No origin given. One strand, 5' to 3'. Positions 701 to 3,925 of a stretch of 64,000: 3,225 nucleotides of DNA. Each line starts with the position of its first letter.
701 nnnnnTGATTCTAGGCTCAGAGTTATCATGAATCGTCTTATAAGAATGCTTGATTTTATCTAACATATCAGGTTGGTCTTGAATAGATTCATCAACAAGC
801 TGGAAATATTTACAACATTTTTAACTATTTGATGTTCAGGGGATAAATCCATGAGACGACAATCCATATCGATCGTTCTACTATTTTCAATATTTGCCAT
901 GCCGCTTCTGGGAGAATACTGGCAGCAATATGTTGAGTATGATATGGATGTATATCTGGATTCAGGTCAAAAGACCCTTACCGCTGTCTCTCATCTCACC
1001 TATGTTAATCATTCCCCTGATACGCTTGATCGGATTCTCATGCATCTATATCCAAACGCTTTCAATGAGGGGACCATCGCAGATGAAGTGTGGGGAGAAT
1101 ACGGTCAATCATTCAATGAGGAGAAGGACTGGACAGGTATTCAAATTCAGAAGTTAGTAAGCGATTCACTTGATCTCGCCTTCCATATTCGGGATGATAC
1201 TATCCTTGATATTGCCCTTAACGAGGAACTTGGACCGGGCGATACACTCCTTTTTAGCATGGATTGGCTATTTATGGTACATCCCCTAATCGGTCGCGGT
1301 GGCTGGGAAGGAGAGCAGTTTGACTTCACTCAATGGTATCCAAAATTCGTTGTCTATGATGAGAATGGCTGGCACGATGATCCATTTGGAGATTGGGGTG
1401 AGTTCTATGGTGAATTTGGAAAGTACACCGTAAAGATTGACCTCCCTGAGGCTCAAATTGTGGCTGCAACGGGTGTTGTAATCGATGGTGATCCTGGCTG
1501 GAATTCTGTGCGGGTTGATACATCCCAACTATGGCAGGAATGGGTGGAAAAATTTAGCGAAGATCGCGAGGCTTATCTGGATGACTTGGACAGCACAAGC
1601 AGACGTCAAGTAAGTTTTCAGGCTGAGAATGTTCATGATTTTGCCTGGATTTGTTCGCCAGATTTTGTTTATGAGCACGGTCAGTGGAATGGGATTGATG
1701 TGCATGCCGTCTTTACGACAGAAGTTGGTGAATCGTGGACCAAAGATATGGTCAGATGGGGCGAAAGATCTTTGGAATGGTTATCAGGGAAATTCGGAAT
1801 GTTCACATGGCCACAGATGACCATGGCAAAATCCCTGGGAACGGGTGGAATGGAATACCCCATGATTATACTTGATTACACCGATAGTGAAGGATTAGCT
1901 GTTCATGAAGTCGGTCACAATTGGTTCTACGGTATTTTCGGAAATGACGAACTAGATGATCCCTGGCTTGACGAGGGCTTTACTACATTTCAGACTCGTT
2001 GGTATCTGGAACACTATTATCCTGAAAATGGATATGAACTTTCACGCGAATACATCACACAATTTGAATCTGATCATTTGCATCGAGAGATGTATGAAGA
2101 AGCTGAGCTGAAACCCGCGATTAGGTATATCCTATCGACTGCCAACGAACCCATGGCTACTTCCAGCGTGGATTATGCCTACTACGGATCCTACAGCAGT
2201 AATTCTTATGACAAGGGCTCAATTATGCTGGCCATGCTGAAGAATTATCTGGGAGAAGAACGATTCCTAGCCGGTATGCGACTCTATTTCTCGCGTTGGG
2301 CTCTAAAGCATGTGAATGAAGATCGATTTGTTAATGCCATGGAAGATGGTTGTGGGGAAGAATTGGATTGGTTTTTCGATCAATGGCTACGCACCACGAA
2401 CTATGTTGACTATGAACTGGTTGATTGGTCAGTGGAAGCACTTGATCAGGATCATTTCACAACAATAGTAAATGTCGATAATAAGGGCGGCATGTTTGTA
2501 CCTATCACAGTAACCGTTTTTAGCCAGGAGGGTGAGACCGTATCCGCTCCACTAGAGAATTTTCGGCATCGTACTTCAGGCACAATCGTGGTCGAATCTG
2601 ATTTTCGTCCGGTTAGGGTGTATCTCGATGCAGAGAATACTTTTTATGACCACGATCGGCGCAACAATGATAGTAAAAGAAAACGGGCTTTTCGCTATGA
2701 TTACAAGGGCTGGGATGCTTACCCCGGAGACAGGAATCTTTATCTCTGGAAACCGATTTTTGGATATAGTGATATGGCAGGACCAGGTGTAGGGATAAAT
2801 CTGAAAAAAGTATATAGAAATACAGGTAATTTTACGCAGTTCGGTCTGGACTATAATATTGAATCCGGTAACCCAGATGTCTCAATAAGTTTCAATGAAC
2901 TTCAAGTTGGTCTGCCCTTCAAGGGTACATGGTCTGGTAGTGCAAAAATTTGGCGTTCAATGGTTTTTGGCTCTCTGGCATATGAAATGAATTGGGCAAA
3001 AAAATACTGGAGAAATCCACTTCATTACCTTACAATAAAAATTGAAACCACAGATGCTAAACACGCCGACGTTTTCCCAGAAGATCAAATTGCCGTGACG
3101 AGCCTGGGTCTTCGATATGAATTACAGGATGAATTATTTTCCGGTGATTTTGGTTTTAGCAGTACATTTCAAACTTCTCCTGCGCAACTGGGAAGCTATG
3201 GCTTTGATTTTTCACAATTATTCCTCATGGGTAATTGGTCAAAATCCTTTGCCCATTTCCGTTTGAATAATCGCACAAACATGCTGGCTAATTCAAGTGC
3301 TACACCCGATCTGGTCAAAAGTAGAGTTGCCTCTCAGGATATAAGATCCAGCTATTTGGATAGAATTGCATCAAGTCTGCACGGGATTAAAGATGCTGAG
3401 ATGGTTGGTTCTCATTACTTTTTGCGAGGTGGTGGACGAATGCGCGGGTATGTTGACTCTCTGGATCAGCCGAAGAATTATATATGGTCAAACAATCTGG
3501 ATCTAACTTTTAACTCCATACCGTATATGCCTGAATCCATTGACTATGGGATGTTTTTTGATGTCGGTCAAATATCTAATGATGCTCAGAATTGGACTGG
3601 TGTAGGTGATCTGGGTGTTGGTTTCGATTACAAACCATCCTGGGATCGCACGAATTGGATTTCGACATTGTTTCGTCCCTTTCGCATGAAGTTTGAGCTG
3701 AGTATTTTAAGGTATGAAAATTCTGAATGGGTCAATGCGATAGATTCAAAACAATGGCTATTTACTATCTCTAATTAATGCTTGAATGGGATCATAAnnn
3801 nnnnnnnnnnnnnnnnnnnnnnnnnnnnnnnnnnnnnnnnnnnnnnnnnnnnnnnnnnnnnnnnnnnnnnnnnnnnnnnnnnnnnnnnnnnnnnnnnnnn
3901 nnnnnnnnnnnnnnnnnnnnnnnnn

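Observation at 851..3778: M1 zinc aminopeptidase fused to an Omp85-like C-terminal beta-barrel: candidate type Vd-like self-exporting protease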

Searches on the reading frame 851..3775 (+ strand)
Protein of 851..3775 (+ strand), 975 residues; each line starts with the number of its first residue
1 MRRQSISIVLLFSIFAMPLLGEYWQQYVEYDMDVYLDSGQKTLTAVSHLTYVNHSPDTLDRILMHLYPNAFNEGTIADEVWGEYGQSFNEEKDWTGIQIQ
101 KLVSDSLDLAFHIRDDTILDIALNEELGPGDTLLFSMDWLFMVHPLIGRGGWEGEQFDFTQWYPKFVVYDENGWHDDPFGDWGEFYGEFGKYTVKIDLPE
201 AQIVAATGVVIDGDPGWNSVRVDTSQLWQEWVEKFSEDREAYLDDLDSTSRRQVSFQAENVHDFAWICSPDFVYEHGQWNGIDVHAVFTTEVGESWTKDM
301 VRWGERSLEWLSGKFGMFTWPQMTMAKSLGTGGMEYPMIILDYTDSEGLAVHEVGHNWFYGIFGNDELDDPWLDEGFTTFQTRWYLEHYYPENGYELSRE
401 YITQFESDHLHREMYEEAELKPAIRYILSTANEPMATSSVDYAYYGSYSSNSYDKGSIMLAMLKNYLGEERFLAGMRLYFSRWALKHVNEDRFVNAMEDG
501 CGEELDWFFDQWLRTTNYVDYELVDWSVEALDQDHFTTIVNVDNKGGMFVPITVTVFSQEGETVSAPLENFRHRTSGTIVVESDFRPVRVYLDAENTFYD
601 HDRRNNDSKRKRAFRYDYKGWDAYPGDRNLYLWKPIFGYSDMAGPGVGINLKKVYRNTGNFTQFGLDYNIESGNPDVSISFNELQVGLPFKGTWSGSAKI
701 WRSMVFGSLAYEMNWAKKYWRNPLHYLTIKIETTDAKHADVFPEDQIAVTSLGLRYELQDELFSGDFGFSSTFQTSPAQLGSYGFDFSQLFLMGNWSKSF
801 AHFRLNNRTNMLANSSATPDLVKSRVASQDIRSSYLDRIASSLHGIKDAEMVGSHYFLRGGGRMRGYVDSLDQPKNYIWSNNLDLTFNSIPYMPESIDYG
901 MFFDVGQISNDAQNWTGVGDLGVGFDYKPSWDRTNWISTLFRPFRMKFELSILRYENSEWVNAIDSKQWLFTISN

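Call 3: search_protein_families(library=pfam, proteins=[window:851-3775:+], max_evalue=1)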
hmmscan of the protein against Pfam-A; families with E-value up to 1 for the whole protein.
window:851-3775:+ (975 aa): 2 families
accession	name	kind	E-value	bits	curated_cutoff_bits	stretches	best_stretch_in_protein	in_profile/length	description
PF01433.26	Peptidase_M1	-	4.5e-22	79.2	27.7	1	345-512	66-218/218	Peptidase family M1 domain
PF10181.15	PIG-H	-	0.034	14.3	25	0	366-386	30-50/67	GPI-GlcNAc transferase complex, PIG-H component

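Call 4: search_protein_families(library=ncbifam, proteins=[window:851-3775:+], max_evalue=1)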
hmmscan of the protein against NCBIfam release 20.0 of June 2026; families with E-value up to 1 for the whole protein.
window:851-3775:+ (975 aa): 3 families
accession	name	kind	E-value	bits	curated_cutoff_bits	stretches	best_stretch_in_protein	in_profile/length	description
TIGR02412.1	pepN_strep_liv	equivalog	8.9e-13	47.4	591.2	1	351-517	292-443/832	aminopeptidase N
TIGR02414.1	pepN_proteo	equivalog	4.4e-10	38.4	718.2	1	448-573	370-500/868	aminopeptidase N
TIGR02411.1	leuko_A4_hydro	equivalog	9.5e-08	31.2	761.7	1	320-497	245-417/600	leukotriene-A(4) hydrolase/aminopeptidase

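Call 5: find_homologous_proteins(query=window:851-3775:+, max_evalue=0.001)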
Query window:851-3775:+ (975 aa): 5747 proteins with E <= 0.001 among 8000 candidates; the best 120 are listed.
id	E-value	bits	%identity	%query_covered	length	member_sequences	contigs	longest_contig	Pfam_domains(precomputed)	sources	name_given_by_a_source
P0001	0.0e+0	1933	81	100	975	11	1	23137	PF01433.27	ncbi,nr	ncbi:MAG: M1 family metallopeptidase [FCB group bacterium]|nr:M1 family metallopeptidase [FCB group 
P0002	0.0e+0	1924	81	100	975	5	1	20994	PF01433.27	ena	-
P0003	0.0e+0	1845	77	100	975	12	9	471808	PF01433.27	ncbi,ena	-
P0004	0.0e+0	1808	75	100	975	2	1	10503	PF01433.27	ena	-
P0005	0.0e+0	1759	75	99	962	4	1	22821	PF01433.27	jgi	jgi:hypothetical protein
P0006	0.0e+0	1750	74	100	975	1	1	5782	PF01433.27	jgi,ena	-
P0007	0.0e+0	1666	70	99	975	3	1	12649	PF01433.27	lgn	-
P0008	0.0e+0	1651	69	100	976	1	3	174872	PF01433.27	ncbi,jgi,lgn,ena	-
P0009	0.0e+0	1593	68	100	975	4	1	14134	PF01433.27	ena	-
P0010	0.0e+0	1580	67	100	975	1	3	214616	PF01433.27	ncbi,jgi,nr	ncbi:MAG: M1 family metallopeptidase [Candidatus Marinimicrobia bacterium]|nr:M1 family metallopepti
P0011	0.0e+0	1510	64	100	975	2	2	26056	PF01433.27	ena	-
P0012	0.0e+0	1502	63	100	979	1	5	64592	PF01433.27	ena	-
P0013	0.0e+0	1494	64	100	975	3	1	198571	PF01433.27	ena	-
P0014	0.0e+0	1493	62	100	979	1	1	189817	PF01433.27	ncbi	-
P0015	0.0e+0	1473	63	98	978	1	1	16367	PF01433.27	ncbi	-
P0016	0.0e+0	1464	62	100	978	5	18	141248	PF01433.27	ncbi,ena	-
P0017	0.0e+0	1463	61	100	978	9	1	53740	PF01433.27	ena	-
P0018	0.0e+0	1458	62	99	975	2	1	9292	PF01433.27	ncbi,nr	ncbi:MAG: M1 family metallopeptidase [Candidatus Marinimicrobia bacterium]|nr:M1 family metallopepti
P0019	0.0e+0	1424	60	100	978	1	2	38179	PF01433.27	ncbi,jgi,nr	ncbi:M1 family metallopeptidase [bacterium]|nr:M1 family metallopeptidase [bacterium]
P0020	0.0e+0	1397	58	100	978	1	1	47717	PF01433.27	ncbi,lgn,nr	ncbi:MAG: M1 family metallopeptidase [Candidatus Marinimicrobia bacterium]|nr:M1 family metallopepti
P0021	0.0e+0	1385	59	100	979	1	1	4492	PF01433.27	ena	-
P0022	0.0e+0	1379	60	97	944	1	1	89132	PF01433.27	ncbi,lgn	-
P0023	0.0e+0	1362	59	100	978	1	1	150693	PF01433.27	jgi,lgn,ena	-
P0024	0.0e+0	1356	58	100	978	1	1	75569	PF01433.27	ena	-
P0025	0.0e+0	1342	58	100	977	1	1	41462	PF01433.27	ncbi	-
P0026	0.0e+0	1318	56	100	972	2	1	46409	PF01433.27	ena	-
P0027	0.0e+0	1305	57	99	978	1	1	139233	PF01433.27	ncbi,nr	ncbi:MAG: M1 family metallopeptidase [Candidatus Marinimicrobia bacterium]|nr:M1 family metallopepti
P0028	0.0e+0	1297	56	98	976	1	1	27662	PF01433.27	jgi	-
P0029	0.0e+0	1291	56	100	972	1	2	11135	PF01433.27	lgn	-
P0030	0.0e+0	1283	81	68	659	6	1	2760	PF01433.27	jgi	jgi:hypothetical protein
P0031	0.0e+0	1264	56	99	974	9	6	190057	PF01433.27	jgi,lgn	jgi:hypothetical protein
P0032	0.0e+0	1249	56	98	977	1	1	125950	PF01433.27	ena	-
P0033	0.0e+0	1245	55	100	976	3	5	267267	PF01433.27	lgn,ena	-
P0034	0.0e+0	1239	55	97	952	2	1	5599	PF01433.27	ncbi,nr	ncbi:MAG: hypothetical protein K9M49_10060, partial [Candidatus Marinimicrobia bacterium]|nr:hypothe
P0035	0.0e+0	1236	56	99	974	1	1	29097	PF01433.27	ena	-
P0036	0.0e+0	1227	55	98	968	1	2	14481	PF01433.27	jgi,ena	-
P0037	0.0e+0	1218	53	100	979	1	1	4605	PF01433.27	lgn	-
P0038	0.0e+0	1186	52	100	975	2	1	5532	PF01433.27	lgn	-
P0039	0.0e+0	1104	49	98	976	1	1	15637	PF01433.27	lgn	-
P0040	4.1e-287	973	69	61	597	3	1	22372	PF01433.27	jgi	-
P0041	2.3e-247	842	42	97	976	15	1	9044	PF01433.27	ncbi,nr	ncbi:MAG TPA: hypothetical protein DHU63_03600 [Candidatus Marinimicrobia bacterium]|nr:hypothetical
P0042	2.3e-246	838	42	99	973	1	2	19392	PF01433.27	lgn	-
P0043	3.8e-245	834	43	99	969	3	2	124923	PF01433.27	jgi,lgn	-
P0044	1.9e-241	822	40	100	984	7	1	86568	PF01433.27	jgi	-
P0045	1.3e-237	809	42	100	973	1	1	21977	PF01433.27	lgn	-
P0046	1.4e-236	806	41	100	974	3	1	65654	PF01433.27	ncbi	-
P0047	3.4e-235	802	42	99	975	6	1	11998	PF01433.27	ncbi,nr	ncbi:MAG: M1 family metallopeptidase [Candidatus Marinimicrobia bacterium]|nr:M1 family metallopepti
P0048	1.4e-230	786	40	100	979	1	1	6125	PF01433.27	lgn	-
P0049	2.1e-225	769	41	98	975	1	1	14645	PF01433.27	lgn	-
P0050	1.9e-224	766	41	98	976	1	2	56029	PF01433.27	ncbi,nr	ncbi:MAG: M1 family metallopeptidase [Lentisphaeria bacterium]|nr:M1 family metallopeptidase [Candid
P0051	4.6e-222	758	48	71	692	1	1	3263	PF01433.27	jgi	jgi:hypothetical protein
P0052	1.4e-173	597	36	99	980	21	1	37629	PF01433.27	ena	-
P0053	1.7e-169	584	35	98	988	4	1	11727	PF01433.27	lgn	-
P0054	3.8e-169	583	36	97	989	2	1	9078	PF01433.27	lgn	-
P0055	5.1e-167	576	36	97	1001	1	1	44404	PF01433.27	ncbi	ncbi:MAG: M1 family metallopeptidase [Fidelibacterota bacterium]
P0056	7.1e-167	575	37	95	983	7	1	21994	PF01433.27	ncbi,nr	ncbi:MAG: M1 family metallopeptidase [Candidatus Marinimicrobia bacterium]|nr:M1 family metallopepti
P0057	5.7e-166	572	35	98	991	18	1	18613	PF01433.27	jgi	-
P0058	6.7e-165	569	36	99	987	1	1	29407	PF01433.27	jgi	-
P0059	1.1e-164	568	37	95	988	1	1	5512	PF01433.27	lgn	-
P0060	2.1e-164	567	35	97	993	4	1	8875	PF01433.27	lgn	-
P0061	5.4e-164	566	35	99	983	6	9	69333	PF01433.27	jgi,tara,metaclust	jgi:hypothetical protein|tara:strand:+ start:7456 stop:10407 length:2952 start_codon:yes stop_codon:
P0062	8.9e-164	565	37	88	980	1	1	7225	PF01433.27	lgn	-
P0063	1.1e-163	565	37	99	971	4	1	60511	PF01433.27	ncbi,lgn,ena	-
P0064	2.9e-163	563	35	98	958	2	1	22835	PF01433.27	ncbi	-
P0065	6.6e-163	562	35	99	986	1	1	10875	PF01433.27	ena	-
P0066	8.5e-163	562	34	100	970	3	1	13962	PF01433.27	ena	-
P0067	3.5e-162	560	35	100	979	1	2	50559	PF01433.27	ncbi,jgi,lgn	-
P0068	1.0e-161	558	35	98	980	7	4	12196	PF01433.27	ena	-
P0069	1.7e-161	558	35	97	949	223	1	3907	PF01433.27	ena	-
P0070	2.3e-161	557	36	96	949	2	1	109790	PF01433.27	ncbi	ncbi:MAG: M1 family metallopeptidase [Candidatus Neomarinimicrobiota bacterium]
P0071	3.9e-161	556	37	91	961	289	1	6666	PF01433.27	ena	-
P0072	5.0e-161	556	46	60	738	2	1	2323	PF01433.27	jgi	-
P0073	2.5e-160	554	37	89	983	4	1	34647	PF01433.27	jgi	-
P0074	3.8e-160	553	36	93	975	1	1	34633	PF01433.27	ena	-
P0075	4.0e-160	553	36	93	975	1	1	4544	PF01433.27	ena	-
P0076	6.3e-160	552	36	93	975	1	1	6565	PF01433.27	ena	-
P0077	7.7e-160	552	45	60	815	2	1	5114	PF01433.27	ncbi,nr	ncbi:MAG TPA: M1 family peptidase, partial [Candidatus Marinimicrobia bacterium]|nr:M1 family peptid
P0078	8.7e-160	552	36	93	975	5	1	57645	PF01433.27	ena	-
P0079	1.2e-159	551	36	93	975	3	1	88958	PF01433.27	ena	-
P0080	1.3e-159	551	36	93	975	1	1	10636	PF01433.27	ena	-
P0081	1.4e-159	551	36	93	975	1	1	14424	PF01433.27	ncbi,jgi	-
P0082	3.1e-159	550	36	93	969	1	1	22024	PF01433.27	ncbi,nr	ncbi:MAG TPA: hypothetical protein EYO08_06205, partial [Candidatus Marinimicrobia bacterium]|nr:hyp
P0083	3.3e-159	550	36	93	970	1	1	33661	PF01433.27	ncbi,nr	ncbi:MAG TPA: hypothetical protein EYO41_04675, partial [Candidatus Marinimicrobia bacterium]|nr:hyp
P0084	4.0e-159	550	36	93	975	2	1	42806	PF01433.27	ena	-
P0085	4.5e-159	549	36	93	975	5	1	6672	PF01433.27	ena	-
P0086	9.8e-159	548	43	68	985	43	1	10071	PF01433.27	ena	-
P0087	1.3e-158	548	35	93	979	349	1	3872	PF01433.27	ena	-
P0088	3.0e-158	547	36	96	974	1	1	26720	PF01433.27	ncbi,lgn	-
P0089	3.4e-158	547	36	93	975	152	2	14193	PF01433.27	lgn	-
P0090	3.4e-158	547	41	67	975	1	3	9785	PF01433.27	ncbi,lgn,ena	-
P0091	6.7e-158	546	36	94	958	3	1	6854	PF01433.27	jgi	-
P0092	2.1e-157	544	36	93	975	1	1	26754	PF01433.27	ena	-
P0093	5.7e-157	543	37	92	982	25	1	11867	PF01433.27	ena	-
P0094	7.9e-157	542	35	98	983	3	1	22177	PF01433.27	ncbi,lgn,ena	-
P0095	9.3e-157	542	35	100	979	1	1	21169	PF01433.27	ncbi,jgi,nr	ncbi:MAG: M1 family metallopeptidase [FCB group bacterium]|nr:M1 family metallopeptidase [FCB group 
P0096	9.7e-157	542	40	74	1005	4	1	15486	PF01433.27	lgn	-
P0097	1.1e-156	542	42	67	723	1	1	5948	PF01433.27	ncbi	ncbi:MAG: M1 family metallopeptidase, partial [Candidatus Neomarinimicrobiota bacterium]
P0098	1.3e-156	541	46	57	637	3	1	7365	PF01433.27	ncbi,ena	-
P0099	4.4e-156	540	36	96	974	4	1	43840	PF01433.27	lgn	-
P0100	8.6e-156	539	36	91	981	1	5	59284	PF01433.27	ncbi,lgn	-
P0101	1.5e-155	538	43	67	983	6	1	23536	PF01433.27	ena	-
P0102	1.8e-155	538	42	68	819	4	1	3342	PF01433.27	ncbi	-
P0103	4.0e-155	536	34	100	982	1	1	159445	PF01433.27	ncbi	-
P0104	5.6e-155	536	35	100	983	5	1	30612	PF01433.27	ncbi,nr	ncbi:MAG: hypothetical protein IIB95_04760 [Candidatus Marinimicrobia bacterium]|nr:hypothetical pro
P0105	6.9e-155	536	35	100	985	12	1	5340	PF01433.27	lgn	-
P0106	7.5e-155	536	34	93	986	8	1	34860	PF01433.27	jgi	-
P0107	8.6e-155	535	33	100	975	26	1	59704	PF01433.27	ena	-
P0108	1.2e-154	535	38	73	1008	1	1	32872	PF01433.27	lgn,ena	-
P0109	1.8e-154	534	34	99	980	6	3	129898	PF01433.27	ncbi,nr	ncbi:MAG: M1 family metallopeptidase [Candidatus Marinimicrobia bacterium]|nr:M1 family metallopepti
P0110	6.6e-154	532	35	98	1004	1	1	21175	PF01433.27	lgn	-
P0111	1.1e-153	532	33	98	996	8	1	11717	PF01433.27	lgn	-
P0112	1.1e-153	532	35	91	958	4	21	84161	PF01433.27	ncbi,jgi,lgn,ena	-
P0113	3.6e-153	530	40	68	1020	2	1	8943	PF01433.27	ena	-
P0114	1.1e-152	528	40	73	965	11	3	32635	PF01433.27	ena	-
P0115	1.8e-152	528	41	66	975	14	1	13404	PF01433.27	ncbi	ncbi:MAG: M1 family metallopeptidase [Fidelibacterota bacterium]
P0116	1.9e-152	528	41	69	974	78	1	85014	PF01433.27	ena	-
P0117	2.0e-152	528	34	99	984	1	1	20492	PF01433.27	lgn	-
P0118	3.8e-152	527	41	67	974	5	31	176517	PF01433.27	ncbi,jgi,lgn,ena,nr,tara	ncbi:MAG: M1 family metallopeptidase [Candidatus Marinimicrobia bacterium]|jgi:hypothetical protein|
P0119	5.8e-152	526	35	92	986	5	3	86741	PF01433.27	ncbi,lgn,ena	-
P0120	5.9e-152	526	33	99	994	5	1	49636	PF01433.27,PF01103.30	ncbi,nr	ncbi:MAG: BamA/TamA family outer membrane protein [Candidatus Marinimicrobia bacterium]|nr:BamA/TamA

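Call 18: predict_structure(alignment_id=A1)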
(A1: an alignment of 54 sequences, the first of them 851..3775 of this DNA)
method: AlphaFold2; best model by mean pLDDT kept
length: 975 residues; sequences in the alignment: 54
mean_pLDDT: 90.8   pTM: 0.87
mean pLDDT of the five models: 90.8, 89.8, 89.6, 89.4, 86.2
residues with pLDDT >= 90: 676; 70-90: 269; 50-70: 26; < 50: 4
segments of 3 or more residues with pLDDT < 50: 17-20
pLDDT, mean of each block of 10 residues (from residue 1): 77 60 87 96 96 95 93 86 70 88 93 94 95 97 85 90 88 88 81 97 95 96 92 94 91 96 92 96 95 89 96 95 89 76 84 92 89 93 94 83 91 88 91 91 87 95 97 97 93 96 95 95 96 92 96 96 95 95 96 95 93 91 91 90 88 91 94 90 92 96 94 87 94 94 92 97 92 94 93 95 93 95 91 89 77 82 83 86 89 83 95 93 91 89 87 89 83 87
secondary structure, 60 per line:
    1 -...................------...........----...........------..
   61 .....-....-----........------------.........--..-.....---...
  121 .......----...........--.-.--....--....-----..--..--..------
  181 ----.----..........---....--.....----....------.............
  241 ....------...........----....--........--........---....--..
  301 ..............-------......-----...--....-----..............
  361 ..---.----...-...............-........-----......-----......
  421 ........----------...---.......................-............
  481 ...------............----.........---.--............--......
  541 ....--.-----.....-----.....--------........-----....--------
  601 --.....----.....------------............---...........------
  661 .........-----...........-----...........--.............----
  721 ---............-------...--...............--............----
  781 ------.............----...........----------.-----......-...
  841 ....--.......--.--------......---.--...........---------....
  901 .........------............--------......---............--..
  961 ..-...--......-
elements in order (helices of 4 or more, strands of 3 or more residues): H2-20 E27-37 E42-52 E59-65 H67-70 H76-83 E96-104 E110-114 E118-127 E132-142 E150-153 E156-159 E190-199 E203-206 E209-213 H228-244 E251-261 E266-269 E272-279 E282-289 H293-296 H299-314 E322-327 E333-335 E338-341 H347-362 H375-389 H391-398 H404-409 H415-428 H445-467 H469-483 H490-501 H506-514 E521-532 E535-544 E553-557 E563-567 E576-583 E589-592 H603-606 E612-616 E629-640 E644-654 E661-669 E675-685 E691-701 E704-716 E724-735 E748-762 E765-776 E787-799 E804-814 H831-836 H838-844 H847-853 H865-870 E877-887 E897-909 E916-927 H936-941 E945-956 E959-962 E969-974
